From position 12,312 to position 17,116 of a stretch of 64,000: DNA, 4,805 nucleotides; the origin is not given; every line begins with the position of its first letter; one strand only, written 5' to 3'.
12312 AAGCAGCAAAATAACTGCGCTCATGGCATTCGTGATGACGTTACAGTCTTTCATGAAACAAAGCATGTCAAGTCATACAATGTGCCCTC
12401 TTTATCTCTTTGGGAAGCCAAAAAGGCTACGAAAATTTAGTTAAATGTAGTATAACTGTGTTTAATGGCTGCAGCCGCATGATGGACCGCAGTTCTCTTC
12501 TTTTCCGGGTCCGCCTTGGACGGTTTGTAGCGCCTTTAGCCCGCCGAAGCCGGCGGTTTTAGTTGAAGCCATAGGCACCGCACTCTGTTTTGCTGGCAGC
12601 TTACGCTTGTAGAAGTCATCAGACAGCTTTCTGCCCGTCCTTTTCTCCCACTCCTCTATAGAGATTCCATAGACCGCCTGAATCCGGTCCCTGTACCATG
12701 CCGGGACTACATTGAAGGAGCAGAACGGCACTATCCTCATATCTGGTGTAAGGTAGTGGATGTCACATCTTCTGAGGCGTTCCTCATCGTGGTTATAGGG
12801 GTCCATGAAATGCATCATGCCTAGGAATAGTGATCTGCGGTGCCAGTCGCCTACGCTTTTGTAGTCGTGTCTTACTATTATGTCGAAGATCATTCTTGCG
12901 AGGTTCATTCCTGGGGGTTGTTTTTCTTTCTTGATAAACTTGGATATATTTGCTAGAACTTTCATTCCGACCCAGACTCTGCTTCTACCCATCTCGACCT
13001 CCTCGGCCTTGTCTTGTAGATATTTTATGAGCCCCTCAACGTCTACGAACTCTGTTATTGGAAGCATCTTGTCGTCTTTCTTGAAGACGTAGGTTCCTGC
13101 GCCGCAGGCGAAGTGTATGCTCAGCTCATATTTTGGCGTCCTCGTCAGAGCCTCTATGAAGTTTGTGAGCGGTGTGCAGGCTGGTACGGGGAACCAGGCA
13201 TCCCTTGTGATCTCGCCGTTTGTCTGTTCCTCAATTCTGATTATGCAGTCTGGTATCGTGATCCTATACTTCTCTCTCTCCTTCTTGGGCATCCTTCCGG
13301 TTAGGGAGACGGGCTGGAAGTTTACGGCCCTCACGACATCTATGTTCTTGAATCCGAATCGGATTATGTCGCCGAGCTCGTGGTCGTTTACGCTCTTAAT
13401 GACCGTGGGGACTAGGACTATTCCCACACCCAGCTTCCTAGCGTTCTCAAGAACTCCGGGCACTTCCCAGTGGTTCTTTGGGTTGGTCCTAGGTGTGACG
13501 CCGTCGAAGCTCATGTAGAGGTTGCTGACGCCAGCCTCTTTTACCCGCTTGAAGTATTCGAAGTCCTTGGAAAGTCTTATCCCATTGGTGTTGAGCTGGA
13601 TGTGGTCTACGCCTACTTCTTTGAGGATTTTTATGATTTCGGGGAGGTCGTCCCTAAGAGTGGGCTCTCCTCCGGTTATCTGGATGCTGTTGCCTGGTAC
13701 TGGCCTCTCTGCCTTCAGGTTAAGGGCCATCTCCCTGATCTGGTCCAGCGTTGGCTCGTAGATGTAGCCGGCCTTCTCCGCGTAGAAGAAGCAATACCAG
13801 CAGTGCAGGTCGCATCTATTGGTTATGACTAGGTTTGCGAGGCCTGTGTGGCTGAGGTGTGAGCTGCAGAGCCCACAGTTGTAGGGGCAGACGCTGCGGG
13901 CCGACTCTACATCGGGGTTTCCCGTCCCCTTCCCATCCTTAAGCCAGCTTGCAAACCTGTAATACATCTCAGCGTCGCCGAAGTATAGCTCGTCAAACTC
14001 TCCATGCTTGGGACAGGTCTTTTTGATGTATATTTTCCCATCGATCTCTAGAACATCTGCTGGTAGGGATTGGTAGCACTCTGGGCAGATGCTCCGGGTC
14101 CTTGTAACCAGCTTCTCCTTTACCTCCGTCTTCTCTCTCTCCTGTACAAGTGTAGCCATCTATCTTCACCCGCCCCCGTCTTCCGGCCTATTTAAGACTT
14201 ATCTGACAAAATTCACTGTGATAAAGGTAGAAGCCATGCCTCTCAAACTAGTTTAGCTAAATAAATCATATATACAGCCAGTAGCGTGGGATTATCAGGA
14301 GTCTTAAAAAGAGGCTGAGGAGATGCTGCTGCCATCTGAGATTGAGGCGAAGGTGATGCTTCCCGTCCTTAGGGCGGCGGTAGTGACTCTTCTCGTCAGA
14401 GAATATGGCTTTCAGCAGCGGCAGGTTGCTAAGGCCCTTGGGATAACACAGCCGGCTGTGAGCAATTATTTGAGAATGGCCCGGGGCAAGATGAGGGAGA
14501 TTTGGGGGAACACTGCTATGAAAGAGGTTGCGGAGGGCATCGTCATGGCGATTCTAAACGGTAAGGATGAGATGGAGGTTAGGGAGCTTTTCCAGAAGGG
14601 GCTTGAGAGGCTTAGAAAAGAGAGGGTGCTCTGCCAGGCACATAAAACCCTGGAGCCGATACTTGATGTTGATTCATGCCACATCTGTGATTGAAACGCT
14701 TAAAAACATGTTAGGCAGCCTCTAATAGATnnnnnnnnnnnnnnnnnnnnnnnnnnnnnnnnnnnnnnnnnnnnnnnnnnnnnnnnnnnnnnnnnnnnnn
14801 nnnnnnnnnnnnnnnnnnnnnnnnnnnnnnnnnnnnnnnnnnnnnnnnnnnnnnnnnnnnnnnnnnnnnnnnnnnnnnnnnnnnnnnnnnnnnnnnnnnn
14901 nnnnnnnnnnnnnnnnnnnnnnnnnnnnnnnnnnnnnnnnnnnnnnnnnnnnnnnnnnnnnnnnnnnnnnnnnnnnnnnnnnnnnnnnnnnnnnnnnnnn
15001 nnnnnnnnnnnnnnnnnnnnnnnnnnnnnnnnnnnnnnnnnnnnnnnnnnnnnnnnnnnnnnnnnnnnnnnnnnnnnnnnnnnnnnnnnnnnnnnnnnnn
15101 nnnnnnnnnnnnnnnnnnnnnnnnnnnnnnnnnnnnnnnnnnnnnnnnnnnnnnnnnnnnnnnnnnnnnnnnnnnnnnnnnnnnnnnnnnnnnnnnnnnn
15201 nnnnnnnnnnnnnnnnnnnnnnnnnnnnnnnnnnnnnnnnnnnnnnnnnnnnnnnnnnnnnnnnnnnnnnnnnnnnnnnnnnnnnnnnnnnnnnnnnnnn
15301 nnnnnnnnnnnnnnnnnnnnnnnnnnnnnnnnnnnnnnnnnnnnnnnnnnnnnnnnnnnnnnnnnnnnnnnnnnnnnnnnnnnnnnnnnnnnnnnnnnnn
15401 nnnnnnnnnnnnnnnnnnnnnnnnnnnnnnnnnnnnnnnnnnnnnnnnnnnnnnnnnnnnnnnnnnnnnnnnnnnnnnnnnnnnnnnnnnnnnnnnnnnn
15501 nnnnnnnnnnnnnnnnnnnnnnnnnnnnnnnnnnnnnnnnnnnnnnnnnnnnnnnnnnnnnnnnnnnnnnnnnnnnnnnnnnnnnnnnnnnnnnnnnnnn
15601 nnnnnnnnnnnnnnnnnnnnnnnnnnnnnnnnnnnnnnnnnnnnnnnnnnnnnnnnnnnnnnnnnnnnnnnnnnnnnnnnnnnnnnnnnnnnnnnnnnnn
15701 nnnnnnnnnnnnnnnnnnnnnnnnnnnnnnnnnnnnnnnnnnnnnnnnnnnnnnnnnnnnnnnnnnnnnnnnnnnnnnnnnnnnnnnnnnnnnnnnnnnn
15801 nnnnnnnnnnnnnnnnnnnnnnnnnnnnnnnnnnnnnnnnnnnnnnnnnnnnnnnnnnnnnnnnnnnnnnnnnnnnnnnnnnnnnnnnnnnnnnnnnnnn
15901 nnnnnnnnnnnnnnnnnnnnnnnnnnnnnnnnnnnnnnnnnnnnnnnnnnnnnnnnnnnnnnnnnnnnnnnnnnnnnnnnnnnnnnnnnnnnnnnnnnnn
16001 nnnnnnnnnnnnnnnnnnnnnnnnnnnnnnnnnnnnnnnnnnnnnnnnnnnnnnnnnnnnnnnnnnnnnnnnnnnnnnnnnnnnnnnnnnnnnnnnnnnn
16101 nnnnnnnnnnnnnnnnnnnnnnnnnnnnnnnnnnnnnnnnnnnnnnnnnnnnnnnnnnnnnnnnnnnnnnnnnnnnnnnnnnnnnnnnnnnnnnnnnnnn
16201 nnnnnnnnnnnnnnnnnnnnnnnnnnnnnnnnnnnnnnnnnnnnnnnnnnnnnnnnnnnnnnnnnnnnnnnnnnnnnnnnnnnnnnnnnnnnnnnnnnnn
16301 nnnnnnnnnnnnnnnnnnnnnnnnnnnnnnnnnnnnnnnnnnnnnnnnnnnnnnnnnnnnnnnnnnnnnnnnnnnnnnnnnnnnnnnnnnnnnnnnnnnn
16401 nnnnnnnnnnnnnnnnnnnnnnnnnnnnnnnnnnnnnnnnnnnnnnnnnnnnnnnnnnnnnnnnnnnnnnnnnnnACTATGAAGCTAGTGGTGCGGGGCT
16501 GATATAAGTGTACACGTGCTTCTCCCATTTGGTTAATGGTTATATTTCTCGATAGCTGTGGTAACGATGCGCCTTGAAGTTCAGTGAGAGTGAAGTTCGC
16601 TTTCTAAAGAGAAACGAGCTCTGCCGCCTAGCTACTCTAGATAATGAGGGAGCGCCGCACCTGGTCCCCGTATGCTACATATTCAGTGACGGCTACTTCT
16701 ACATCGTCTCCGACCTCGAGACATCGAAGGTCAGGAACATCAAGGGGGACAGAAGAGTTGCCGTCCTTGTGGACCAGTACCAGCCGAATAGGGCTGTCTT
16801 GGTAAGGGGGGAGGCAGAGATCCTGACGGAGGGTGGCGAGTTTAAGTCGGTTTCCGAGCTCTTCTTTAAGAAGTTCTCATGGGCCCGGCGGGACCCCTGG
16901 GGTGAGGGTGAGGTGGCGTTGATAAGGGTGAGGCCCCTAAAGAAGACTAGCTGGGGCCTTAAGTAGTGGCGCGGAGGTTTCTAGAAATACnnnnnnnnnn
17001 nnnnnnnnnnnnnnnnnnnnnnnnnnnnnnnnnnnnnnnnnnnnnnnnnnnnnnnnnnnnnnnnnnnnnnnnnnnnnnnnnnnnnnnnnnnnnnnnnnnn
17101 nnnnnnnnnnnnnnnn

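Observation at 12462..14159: Large radical SAM enzyme with a rubredoxin-like N-terminal Cys4 site: candidate tetraether lipid synthase (Tes/GDGT-MAS-like)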

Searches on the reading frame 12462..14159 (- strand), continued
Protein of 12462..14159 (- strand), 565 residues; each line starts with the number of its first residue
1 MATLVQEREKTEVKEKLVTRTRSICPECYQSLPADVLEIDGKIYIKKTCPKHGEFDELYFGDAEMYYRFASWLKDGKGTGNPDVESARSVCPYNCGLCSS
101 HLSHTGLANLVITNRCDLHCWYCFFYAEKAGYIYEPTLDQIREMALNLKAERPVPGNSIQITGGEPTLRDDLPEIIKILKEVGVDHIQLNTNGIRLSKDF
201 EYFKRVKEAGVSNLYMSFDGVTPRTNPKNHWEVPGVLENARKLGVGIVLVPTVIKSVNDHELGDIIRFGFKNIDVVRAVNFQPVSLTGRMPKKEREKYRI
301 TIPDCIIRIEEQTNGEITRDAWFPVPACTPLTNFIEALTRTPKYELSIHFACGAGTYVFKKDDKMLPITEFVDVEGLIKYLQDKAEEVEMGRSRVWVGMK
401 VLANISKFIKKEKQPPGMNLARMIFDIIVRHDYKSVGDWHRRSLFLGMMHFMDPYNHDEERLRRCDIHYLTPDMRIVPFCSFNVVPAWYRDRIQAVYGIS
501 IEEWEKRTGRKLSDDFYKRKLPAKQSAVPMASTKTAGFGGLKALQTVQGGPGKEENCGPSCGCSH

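Call 49: predict_structure(alignment_id=A1)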
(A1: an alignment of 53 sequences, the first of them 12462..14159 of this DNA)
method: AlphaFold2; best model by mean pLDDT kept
length: 565 residues; sequences in the alignment: 53
mean_pLDDT: 79.2   pTM: 0.82
mean pLDDT of the five models: 79.2, 78.2, 77.0, 76.5, 74.7
residues with pLDDT >= 90: 222; 70-90: 214; 50-70: 57; < 50: 72
segments of 3 or more residues with pLDDT < 50: 1-11, 78-94, 524-565
pLDDT, mean of each block of 10 residues (from residue 1): 37 80 89 94 95 92 93 62 38 50 78 78 67 92 89 69 84 96 91 92 97 93 88 95 95 91 97 93 69 83 96 95 74 74 68 90 90 89 87 87 90 87 80 72 88 85 84 86 83 90 92 78 44 29 28 31 32
secondary structure, 60 per line:
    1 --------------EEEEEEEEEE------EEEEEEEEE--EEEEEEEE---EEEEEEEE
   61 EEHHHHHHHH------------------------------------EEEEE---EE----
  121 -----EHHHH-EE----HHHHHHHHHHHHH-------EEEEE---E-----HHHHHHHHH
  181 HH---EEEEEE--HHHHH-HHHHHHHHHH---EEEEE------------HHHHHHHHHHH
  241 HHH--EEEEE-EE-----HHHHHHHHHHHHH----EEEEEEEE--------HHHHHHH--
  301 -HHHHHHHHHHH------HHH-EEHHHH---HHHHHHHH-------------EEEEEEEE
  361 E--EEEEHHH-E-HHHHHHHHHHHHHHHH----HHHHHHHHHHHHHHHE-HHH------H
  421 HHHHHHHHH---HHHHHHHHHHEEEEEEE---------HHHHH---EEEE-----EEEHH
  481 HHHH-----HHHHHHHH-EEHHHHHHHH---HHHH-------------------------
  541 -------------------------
elements in order: E15-24 E31-39 E42-49 E53-62 H63-70 E107-111 H127-130 H138-150 E158-162 H172-182 E186-191 H194-198 H200-209 E213-217 H230-243 E246-250 H259-271 E276-283 H292-298 H302-312 H325-328 H332-339 E353-361 E364-367 H374-389 H394-408 H420-429 H433-442 E443-449 H459-463 E467-470 E476-478 H479-484 H490-497 H501-508 H512-515

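Call 53: fold_search(model_id=the predicted structure, library=pdb)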
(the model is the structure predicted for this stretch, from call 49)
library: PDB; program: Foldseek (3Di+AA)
matches with E <= 10: 1708; with E <= 0.001: 64
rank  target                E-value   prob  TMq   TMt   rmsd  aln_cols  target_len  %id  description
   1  7tom                  5.1e-52  1.00  0.79  0.90   2.7       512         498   42  X-ray crystal structure of glycerol dibiphytanyl glycerol tetraether - macrocyclic archaeol synthase (GDGT-MAS) from Met (released 2022-08-31)
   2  7tol                  8.0e-52  1.00  0.79  0.90   2.9       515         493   42  X-ray crystal structure of glycerol dibiphytanyl glycerol tetraether - macrocyclic archaeol synthase (GDGT-MAS) from Met (released 2022-08-31)
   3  1tv7_B                2.8e-08  1.00  0.31  0.51   4.4       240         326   21  Structure of the S-adenosylmethionine dependent Enzyme MoaA (released 2004-08-31)
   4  2fb2_A                3.9e-08  1.00  0.30  0.50   3.9       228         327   22  Structure of the MoaA Arg17/266/268/Ala triple mutant (released 2006-05-09)
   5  3cix                  1.6e-07  1.00  0.29  0.46   4.4       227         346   18  X-RAY structure of the [FeFe]-hydrogenase maturase HydE from thermotoga maritima in complex with thiocyanate (released 2008-04-08)
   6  5few                  2.1e-07  1.00  0.29  0.45   4.6       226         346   18  HydE from T. maritima in complex with S-adenosyl-L-cysteine (final product) (released 2016-04-06)
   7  7o1t                  3.0e-07  1.00  0.29  0.44   4.8       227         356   18  Fe(CO)2CNCl species bound [HydE from T. Maritima (released 2021-05-26)
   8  5ff2                  3.1e-07  1.00  0.29  0.45   6.1       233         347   18  HydE from T. maritima in complex with (2R,4R)-TDA (released 2016-04-06)
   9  7o1o                  4.2e-07  1.00  0.29  0.44   4.5       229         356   17  Complex-B bound [FeFe]-hydrogenase maturase HydE fromT. Maritima (Auxiliary cluster deleted variant) (released 2021-05-26)
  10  3ciw                  4.4e-07  1.00  0.28  0.43   4.9       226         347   18  X-RAY structure of the [FeFe]-hydrogenase maturase HydE from thermotoga maritima (released 2008-04-08)
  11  5fep                  6.2e-07  1.00  0.29  0.45   4.6       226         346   18  HydE from T. maritima in complex with (2R,4R)-MeTDA (released 2016-04-06)
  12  7o1p                  6.9e-07  1.00  0.29  0.47   5.0       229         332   17  [FeFe]-hydrogenase maturase HydE from T. Maritima (C-ter stretch absent) (released 2021-05-26)
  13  5vsl_A                9.7e-07  1.00  0.29  0.59   4.4       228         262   18  Crystal structure of viperin with bound [4Fe-4S] cluster and S-adenosylhomocysteine (SAH) (released 2017-06-14)
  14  8qmk                  1.0e-06  1.00  0.29  0.44   4.2       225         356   17  Enzymatically-produced complex-B bound TmHydE structure (released 2023-11-22)
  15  3iiz                  1.4e-06  1.00  0.29  0.44   4.8       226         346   18  X-ray structure of the FeFe-hydrogenase maturase HydE from T. maritima in complex with S-adenosyl-L-methionine (released 2009-09-22)
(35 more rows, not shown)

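Call 55: find_related_loci(query=window:12462-14159:-, collection=genome_contigs, flank=500)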
Query window:12462-14159:- (565 aa) in genome_contigs; peptide patterns used: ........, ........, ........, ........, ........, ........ (x = any residue, [..] = any of these).
599 stretches matched a pattern (row limit reached: there are more); 577 encode a relative of the query (tblastn E <= 1e-3); the best 80 are kept; 80 distinct loci.
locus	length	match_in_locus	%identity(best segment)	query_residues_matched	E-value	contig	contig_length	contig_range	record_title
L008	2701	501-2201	91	1-565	0e+0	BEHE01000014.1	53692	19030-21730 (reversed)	Archaeon HR02 DNA, contig: NODE_240_14, isolate: HRbin02, whole genome shotgun sequence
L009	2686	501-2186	91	1-562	0e+0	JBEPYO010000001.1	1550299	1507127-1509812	MAG: Nitrososphaerota archaeon isolate 03V1_S199.concoct.095 NODE_1_length_1550299_cov_2.969483, whole genome shotgun se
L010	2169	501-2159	88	3-556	0e+0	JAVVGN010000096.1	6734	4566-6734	MAG: Candidatus Caldarchaeales archaeon isolate PSS.bin.6 NODE_1988_length_6734_cov_28.670010, whole genome shotgun sequ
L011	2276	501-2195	82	1-565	0e+0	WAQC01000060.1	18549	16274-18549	MAG: Candidatus Pelearchaeum sp. isolate S146_89_esom k151_356827, whole genome shotgun sequence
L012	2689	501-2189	82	1-565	0e+0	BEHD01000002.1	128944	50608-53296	Archaeon HR01 DNA, contig: NODE_61_2, isolate: HRbin01, whole genome shotgun sequence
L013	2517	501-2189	82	3-565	0e+0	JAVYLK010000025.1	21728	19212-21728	MAG: Candidatus Caldarchaeum sp. isolate BF3_201808_bins_33 BF3_201808_bins_33_scaffold_25, whole genome shotgun sequenc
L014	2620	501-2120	83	1-541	0e+0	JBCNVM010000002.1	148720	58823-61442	MAG: Candidatus Caldarchaeales archaeon isolate DT_Bin_10 contig2, whole genome shotgun sequence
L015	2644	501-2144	81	1-548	0e+0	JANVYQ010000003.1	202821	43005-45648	MAG: Candidatus Pelearchaeum maunauluense isolate 146_bin.21 NODE_43_length_202821_cov_5.535789, whole genome shotgun se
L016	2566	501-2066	79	1-523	0e+0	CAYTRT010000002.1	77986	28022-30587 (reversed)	MAG TPA_asm: uncultured Nitrososphaeria archaeon isolate SRP104967_co1_41 genome assembly, contig: NODE_72_length_77986_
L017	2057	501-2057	80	1-521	0e+0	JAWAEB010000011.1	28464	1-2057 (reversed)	MAG: Nitrososphaerota archaeon isolate QQ_201901_bins_112 QQ_201901_bins_112_scaffold_11, whole genome shotgun sequence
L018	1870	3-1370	85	109-565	0e+0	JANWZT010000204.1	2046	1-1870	MAG: Candidatus Caldarchaeum sp. isolate SKYG24 NODE_204_length_2046_cov_1.121381, whole genome shotgun sequence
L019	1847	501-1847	86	1-449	0e+0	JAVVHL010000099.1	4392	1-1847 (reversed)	MAG: Candidatus Calditenuis sp. isolate PSP.bin.8 NODE_3267_length_4392_cov_157.972101, whole genome shotgun sequence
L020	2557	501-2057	70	9-529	0e+0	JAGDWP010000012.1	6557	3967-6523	MAG: Nitrososphaerales archaeon isolate KUA_Bin06 NODE_2237_length_6557_cov_15.595817, whole genome shotgun sequence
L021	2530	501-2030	68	16-525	0e+0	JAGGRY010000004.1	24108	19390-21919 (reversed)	MAG: Thaumarchaeota archaeon isolate AUK008 PB_MANV_008_c_000000000069, whole genome shotgun sequence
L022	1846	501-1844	83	3-450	0e+0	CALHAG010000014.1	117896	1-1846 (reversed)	MAG: Candidatus Caldarchaeum subterraneum isolate H1_Bin_METABAT__153_1_1 genome assembly, contig: c_000000233964, whole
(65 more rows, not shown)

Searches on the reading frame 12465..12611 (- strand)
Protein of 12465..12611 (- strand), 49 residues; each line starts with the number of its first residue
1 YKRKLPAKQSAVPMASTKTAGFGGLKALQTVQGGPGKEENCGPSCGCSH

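Call 51: search_protein_representatives(protein=window:12465-12611:-)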
Query: 49 residues. Proteins with E-value up to 0.001 (for the whole library): 2; up to 1e-10: 1; up to 1e-30: 0. The best 2 are listed.
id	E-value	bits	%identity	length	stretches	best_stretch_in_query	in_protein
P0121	3.8e-14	67.7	55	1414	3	14-39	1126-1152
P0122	7.4e-04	35.7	84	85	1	1-25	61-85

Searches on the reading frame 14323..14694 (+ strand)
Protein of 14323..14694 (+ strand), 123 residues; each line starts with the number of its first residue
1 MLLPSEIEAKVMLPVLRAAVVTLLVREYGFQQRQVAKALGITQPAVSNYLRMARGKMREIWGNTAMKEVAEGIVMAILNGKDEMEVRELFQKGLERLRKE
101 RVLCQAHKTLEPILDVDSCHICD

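Call 17: search_protein_families(library=pfam, proteins=[window:14323-14694:+], max_evalue=0.001)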
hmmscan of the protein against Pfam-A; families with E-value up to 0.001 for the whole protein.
window:14323-14694:+ (123 aa): 5 families
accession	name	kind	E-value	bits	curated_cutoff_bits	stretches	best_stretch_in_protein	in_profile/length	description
PF17762.8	HTH_ParB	-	1.3e-06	28.9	22.6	1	17-94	8-84/102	ParB HTH domain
PF01381.28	HTH_3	-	3.3e-05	24.3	23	1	27-51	7-31/55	Helix-turn-helix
PF08281.18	Sigma70_r4_2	-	6.2e-05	23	25.7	1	13-57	11-54/54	Sigma-70, region 4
PF13744.12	HTH_37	-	0.00014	22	27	1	20-51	22-53/80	Helix-turn-helix domain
PF04545.22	Sigma70_r4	-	0.00097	19.1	24.1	0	24-59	15-50/50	Sigma-70, region 4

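Call 22: search_protein_families(library=ncbifam, proteins=[window:14323-14694:+], max_evalue=0.00001)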
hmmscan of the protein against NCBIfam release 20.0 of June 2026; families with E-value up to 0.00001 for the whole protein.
window:14323-14694:+ (123 aa): 1 family
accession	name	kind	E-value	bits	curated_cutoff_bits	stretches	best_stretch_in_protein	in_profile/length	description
TIGR02937.1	sigma70-ECF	superfamily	8.2e-06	25.5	42.9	0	20-59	124-163/165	sigma-70 family RNA polymerase sigma factor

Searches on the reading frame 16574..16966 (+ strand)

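Call 17: search_protein_families(library=pfam, proteins=[window:16574-16966:+], max_evalue=0.001)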
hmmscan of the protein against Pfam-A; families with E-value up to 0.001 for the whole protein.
window:16574-16966:+ (130 aa): 3 families
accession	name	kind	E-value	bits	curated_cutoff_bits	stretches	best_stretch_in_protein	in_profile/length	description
PF01243.27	PNPOx_N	-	1.1e-17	64.9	28.1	1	8-122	6-114/120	Pyridoxamine 5'-phosphate oxidase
PF12900.13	Pyridox_ox_2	-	2.1e-11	44.4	27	1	8-104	6-113/140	Pyridoxamine 5'-phosphate oxidase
PF16242.11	Pyrid_ox_like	-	0.00026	21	28.8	1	11-93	10-94/149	Pyridoxamine 5'-phosphate oxidase like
